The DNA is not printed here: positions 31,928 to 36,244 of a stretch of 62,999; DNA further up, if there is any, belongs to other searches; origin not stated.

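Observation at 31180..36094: Cassette copy 2: LamG + 3x(Ig + CBM6/35-like) giant, 10-bp stem-loop, divergent pseudopilin, then GH16, a two-component system and GH2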

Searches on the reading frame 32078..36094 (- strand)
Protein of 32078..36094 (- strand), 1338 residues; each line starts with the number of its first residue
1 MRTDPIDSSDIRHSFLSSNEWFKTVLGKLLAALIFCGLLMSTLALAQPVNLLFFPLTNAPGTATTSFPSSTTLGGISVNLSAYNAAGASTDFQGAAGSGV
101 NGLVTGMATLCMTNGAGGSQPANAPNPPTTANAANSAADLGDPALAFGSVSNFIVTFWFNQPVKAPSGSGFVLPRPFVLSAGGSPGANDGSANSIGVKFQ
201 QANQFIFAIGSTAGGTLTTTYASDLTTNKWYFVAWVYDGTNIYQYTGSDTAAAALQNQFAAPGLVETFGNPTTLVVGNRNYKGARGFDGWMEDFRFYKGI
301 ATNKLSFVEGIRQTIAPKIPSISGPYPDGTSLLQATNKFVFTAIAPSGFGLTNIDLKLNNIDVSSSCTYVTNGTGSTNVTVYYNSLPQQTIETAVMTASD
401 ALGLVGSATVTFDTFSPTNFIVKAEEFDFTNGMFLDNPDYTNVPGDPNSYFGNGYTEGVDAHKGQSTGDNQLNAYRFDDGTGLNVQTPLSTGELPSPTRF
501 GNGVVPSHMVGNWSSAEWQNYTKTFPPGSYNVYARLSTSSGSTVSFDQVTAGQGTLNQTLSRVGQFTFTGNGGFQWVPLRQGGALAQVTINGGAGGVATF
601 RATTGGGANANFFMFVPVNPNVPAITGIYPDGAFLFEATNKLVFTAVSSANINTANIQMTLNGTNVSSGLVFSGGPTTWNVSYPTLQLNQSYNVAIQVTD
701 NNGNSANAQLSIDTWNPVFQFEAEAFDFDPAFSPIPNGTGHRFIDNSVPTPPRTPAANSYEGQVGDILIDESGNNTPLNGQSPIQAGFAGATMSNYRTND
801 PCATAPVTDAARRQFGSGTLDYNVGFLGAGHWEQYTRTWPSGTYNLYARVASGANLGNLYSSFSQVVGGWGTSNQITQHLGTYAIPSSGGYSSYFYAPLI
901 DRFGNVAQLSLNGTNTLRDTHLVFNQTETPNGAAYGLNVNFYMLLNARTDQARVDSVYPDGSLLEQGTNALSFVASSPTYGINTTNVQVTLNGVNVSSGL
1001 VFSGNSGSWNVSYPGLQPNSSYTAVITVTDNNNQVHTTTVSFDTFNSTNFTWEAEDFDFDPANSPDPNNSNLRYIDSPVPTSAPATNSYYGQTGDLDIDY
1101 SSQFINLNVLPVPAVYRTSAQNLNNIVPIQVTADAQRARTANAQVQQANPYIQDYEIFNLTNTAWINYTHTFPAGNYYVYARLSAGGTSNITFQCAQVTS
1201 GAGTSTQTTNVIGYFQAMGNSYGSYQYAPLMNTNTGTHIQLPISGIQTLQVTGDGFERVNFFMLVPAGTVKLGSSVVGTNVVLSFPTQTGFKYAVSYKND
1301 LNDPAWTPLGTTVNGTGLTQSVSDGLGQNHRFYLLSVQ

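Call 8: search_protein_families(library=pfam, proteins=[window:32078-36094:-], max_evalue=0.01)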
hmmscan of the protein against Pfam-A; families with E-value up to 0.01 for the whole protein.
window:32078-36094:- (1338 aa): 2 families
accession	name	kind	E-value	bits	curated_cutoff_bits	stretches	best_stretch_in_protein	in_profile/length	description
PF13385.13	Laminin_G_3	-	2.8e-09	37.7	27.6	1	150-299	16-143/151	Concanavalin A-like lectin/glucanases superfamily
PF19077.6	Big_13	-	0.0076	17.2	27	0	652-714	38-102/102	Bacterial Ig-like domain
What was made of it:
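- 35198..35647 (-): LamG / concanavalin-A-like domain of the lectin, absent from copy 1. PF13385, E 2.8e-9, 37.7 bits against a cut-off of 27.6 (call 8).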

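Call 11: search_protein_families(library=ncbifam, proteins=[window:32078-36094:-], max_evalue=0.01)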
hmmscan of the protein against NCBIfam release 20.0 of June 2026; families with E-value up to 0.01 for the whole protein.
window:32078-36094:- (1338 aa): 0 families

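Call 17: find_homologous_proteins(query=window:32078-36094:-, max_evalue=0.00001)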
Query window:32078-36094:- (1338 aa): 134 proteins with E <= 0.00001 among 8000 candidates; the best 120 are listed.
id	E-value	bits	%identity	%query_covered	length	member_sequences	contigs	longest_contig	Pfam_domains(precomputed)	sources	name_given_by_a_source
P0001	0.0e+0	3007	100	100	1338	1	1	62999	PF13385.14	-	-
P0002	0.0e+0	2594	88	98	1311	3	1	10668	PF13385.14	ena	-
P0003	0.0e+0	2287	75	100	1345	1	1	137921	-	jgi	jgi:hypothetical protein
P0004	0.0e+0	2258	75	100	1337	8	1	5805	PF13385.14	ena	-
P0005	0.0e+0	2255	77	98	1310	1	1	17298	-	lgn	-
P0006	0.0e+0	2159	73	100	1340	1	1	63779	PF13385.14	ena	-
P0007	0.0e+0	2149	72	100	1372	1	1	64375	PF19077.7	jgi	jgi:hypothetical protein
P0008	0.0e+0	2113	72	100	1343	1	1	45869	-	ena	-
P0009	0.0e+0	2087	70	100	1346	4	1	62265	-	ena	-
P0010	0.0e+0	2076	73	95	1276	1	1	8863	-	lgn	-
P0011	0.0e+0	2027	68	100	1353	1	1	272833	-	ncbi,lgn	-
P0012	0.0e+0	1986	68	99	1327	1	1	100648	PF13385.14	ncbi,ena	-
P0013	0.0e+0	1964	68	100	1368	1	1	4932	-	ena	-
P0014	0.0e+0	1919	69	98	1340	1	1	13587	PF13385.14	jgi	jgi:hypothetical protein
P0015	0.0e+0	1914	65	100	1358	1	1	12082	-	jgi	jgi:hypothetical protein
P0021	0.0e+0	1853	65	100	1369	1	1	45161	PF13385.14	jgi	jgi:hypothetical protein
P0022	0.0e+0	1843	66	98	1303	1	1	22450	PF13385.14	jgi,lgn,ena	-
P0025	0.0e+0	1815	65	99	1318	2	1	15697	PF13385.14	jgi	-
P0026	0.0e+0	1812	65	98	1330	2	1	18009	PF13385.14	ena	-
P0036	0.0e+0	1742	64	99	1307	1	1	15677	PF13385.14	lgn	-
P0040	0.0e+0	1679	62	99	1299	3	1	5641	PF13385.14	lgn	-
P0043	0.0e+0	1663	61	100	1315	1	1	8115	PF13385.14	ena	-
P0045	0.0e+0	1632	61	98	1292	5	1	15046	PF13385.14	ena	-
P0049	0.0e+0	1600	60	98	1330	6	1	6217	PF13385.14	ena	-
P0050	0.0e+0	1582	59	98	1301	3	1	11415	PF13385.14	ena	-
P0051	0.0e+0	1582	58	100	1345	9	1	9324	PF13385.14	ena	-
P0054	0.0e+0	1530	57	98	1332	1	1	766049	-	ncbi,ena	-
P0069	0.0e+0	1345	54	95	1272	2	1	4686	PF13385.14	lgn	-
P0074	0.0e+0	1285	52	98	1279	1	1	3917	PF13385.14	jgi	jgi:hypothetical protein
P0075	0.0e+0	1284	53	94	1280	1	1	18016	PF13385.14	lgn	-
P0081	0.0e+0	1215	50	98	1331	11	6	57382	PF13385.14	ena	-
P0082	0.0e+0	1211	50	98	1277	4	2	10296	PF13385.14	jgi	jgi:hypothetical protein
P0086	0.0e+0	1133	47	100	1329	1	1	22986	PF13385.14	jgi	jgi:hypothetical protein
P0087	0.0e+0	1123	48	100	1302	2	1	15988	PF13385.14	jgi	jgi:hypothetical protein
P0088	0.0e+0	1103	49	98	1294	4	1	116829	PF13385.14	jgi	jgi:hypothetical protein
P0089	0.0e+0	1100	49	98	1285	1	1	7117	PF13385.14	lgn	-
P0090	0.0e+0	1086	48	100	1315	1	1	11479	PF13385.14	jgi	jgi:hypothetical protein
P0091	0.0e+0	1085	47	98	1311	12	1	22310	PF13385.14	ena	-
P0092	0.0e+0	1083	47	100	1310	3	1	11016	PF13385.14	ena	-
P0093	0.0e+0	1076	47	98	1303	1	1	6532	PF13385.14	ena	-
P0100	2.5e-283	962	45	95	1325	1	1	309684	PF13385.14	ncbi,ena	-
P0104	1.7e-273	929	44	95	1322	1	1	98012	PF13385.14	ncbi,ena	-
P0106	1.2e-237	810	42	97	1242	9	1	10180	PF13385.14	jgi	jgi:hypothetical protein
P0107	3.7e-188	646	37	97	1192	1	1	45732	PF03422.22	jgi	jgi:hypothetical protein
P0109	8.8e-179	615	36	96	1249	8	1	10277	PF03422.22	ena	-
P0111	4.2e-164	567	36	95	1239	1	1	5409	PF03422.22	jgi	jgi:hypothetical protein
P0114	7.9e-154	533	39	76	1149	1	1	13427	PF03422.22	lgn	-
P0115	3.1e-153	531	34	98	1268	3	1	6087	PF03422.22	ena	-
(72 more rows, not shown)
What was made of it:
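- On CBM6 (PF03422): Distant homologues of the whole protein do carry PF03422 (call 17).
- Checked: Distant family members carry PF03422 hits (call 17).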

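Call 20: find_related_loci(query=A1, collection=genome_contigs, flank=10000)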
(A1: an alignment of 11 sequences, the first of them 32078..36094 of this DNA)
Query A1 (1338 aa) in genome_contigs; peptide patterns used: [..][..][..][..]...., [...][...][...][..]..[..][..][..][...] (x = any residue, [..] = any of these).
394 stretches matched a pattern; 276 encode a relative of the query (tblastn E <= 1e-3); the best 80 are kept; 76 distinct loci.
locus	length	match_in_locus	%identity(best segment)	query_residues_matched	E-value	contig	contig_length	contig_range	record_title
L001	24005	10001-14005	73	9-1338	0e+0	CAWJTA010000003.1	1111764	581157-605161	MAG: uncultured Verrucomicrobiae bacterium isolate MFD04463.bin.1.72 genome assembly, contig: contig_75795, whole genome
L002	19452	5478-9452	65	1-1338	0e+0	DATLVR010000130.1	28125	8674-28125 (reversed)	MAG TPA_asm: Verrucomicrobiia bacterium isolate SMAG_U13197 k141_324170, whole genome shotgun sequence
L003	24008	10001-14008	66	1-1338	0e+0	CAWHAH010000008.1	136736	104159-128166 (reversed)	MAG: uncultured Verrucomicrobiae bacterium isolate MFD01231.bin.2.53 genome assembly, contig: contig_12321, whole genome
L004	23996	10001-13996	63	1-1338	0e+0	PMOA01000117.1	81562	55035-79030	MAG: Limisphaerales bacterium isolate palsa_1371 73.20110600_P1D.3_contig_3443, whole genome shotgun sequence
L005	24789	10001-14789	63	1-1338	0e+0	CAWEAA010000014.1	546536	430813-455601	MAG: uncultured Verrucomicrobiae bacterium isolate MFD05580.bin.1.24 genome assembly, contig: contig_9988, whole genome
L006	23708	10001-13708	62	1-1264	0e+0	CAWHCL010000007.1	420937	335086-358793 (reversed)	MAG: uncultured Verrucomicrobiae bacterium isolate MFD09286.bin.2.119 genome assembly, contig: contig_34070, whole genom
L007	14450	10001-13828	60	1-1285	0e+0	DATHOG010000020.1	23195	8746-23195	MAG TPA_asm: Candidatus Sulfotelmatobacter sp. isolate SMAG_U12678 k141_1994680, whole genome shotgun sequence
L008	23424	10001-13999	56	1-1338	0e+0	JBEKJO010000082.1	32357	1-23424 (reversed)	MAG: Verrucomicrobiota bacterium isolate SPRUCE 325 SPRUCE_325_82, whole genome shotgun sequence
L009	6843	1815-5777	54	1-1338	0e+0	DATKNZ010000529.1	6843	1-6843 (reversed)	MAG TPA_asm: Candidatus Acidoferrum sp. isolate SMAG_U14751 k141_3448701, whole genome shotgun sequence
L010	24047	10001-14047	53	6-1338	0e+0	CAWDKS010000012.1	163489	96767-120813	MAG: uncultured Verrucomicrobiae bacterium isolate MFD09286.bin.1.254 genome assembly, contig: contig_94678, whole genom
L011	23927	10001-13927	56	32-1337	0e+0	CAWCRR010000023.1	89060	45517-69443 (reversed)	MAG: uncultured Verrucomicrobiae bacterium isolate MFD09286.bin.2.134 genome assembly, contig: contig_22741, whole genom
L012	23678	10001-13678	52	31-1268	0e+0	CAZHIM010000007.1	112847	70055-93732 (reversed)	MAG TPA_asm: uncultured Bifidobacteriaceae bacterium isolate binchicken_co3_346 genome assembly, contig: NODE_384_length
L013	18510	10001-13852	49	29-1338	0e+0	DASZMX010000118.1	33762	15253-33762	MAG TPA_asm: Verrucomicrobiia bacterium isolate SMAG_U5902 k141_3219941, whole genome shotgun sequence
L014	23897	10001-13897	47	2-1338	0e+0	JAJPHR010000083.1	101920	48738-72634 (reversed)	MAG: Verrucomicrobia bacterium isolate Centralia_MAG_180 k107_5826921, whole genome shotgun sequence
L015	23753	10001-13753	48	38-1338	0e+0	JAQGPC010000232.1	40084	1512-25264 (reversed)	MAG: Pedosphaera sp. isolate RYN_629 scaffold_1458370, whole genome shotgun sequence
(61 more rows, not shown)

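Call 75: find_encoding_contigs(protein=P0054, flank=10000, max_places=2)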
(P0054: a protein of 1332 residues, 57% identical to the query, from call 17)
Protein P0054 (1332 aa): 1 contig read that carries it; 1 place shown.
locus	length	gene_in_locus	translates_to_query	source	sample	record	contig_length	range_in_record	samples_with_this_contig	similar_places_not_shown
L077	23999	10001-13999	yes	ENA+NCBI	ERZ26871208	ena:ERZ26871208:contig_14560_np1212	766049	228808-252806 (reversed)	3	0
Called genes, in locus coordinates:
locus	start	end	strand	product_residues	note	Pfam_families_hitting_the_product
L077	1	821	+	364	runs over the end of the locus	PF07167:PhaC_N, PF00561:Abhydrolase_1, PF12146:Hydrolase_4 (faint), PF11339:DUF3141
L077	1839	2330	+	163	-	PF03729:DUF308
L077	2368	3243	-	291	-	PF21088:MS_channel_1st (weak), PF00924:MS_channel_2nd, PF21082:MS_channel_3rd (weak)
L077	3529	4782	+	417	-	-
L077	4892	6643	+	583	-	PF00149:Metallophos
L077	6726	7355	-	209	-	PF00072:Response_reg, PF00196:GerE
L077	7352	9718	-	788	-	PF07730:HisKA_3, PF02518:HATPase_c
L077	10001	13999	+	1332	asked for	-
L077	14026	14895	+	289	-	PF07963:N_methyl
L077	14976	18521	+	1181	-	PF02837:Glyco_hydro_2_N, PF13364:BetaGal_ABD2 (faint), PF22666:Glyco_hydro_2_N2, PF00703:Glyco_hydro_2, PF02836:Glyco_hydro_2_C, PF16355:DUF4982, PF13385:Laminin_G_3, PF22352:K319L-like_PKD (weak)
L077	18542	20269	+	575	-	PF03935:SKN1_KRE6_Sbg1, PF26113:GH16_XgeA, PF00722:Glyco_hydro_16, PF03935:SKN1_KRE6_Sbg1 (weak)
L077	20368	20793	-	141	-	PF00072:Response_reg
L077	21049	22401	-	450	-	PF00072:Response_reg, PF00158:Sigma54_activat, PF13191:AAA_16 (weak), PF14532:Sigma54_activ_2, PF00004:AAA, PF07728:AAA_5, PF13401:AAA_22 (weak), PF25601:AAA_lid_14, +1 more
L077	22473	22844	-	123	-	-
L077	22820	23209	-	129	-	PF07332:Phage_holin_3_6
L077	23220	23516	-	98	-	PF05957:DUF883 (weak), PF19029:DUF883_C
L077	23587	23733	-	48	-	PF18919:DUF5670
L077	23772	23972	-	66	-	PF11381:DUF3185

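Call 76: find_encoding_contigs(protein=P0100, flank=10000, max_places=2)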
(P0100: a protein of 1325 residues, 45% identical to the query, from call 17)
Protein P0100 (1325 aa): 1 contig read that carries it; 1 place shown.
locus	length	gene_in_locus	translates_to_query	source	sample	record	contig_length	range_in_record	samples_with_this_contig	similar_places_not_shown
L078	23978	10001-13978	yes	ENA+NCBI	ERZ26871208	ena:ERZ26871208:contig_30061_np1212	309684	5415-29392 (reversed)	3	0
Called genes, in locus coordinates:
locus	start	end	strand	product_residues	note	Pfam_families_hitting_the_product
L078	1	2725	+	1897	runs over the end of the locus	PF12951:PATR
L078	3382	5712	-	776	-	PF13432:TPR_16, PF13414:TPR_11, PF13424:TPR_12, PF13414:TPR_11, PF13432:TPR_16, PF14559:TPR_19, PF00515:TPR_1, PF13414:TPR_11, +64 more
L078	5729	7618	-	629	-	PF13522:GATase_6, PF13537:GATase_7, PF00733:Asn_synthase, PF02540:NAD_synthase (weak)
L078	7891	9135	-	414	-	PF03600:CitMHS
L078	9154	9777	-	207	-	PF00072:Response_reg, PF00196:GerE, PF04545:Sigma70_r4 (faint)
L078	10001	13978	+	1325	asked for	PF13385:Laminin_G_3 (weak)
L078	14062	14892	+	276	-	PF07963:N_methyl, PF07596:SBP_bac_10 (faint)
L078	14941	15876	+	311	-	PF03935:SKN1_KRE6_Sbg1, PF00722:Glyco_hydro_16, PF26113:GH16_XgeA (weak), PF03935:SKN1_KRE6_Sbg1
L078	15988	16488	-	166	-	PF00210:Ferritin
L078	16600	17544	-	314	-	-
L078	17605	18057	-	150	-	PF00583:Acetyltransf_1, PF13508:Acetyltransf_7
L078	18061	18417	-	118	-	PF02563:Poly_export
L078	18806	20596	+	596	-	PF00009:GTP_EFTU, PF03144:GTP_EFTU_D2, PF00679:EFG_C, PF06421:LepA_C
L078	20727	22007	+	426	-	PF10502:Peptidase_S26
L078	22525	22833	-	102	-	PF05656:DUF805 (weak)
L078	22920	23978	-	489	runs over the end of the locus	PF08323:Glyco_transf_5, PF13439:Glyco_transf_4, PF13579:Glyco_trans_4_4, PF00534:Glycos_transf_1, PF13692:Glyco_trans_1_4 (weak)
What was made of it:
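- On DUF1559 / H-X9-DG prepilin-associated proteins (PF07596): The neighbour of the lectin in L078 gives a faint hit (call 76).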
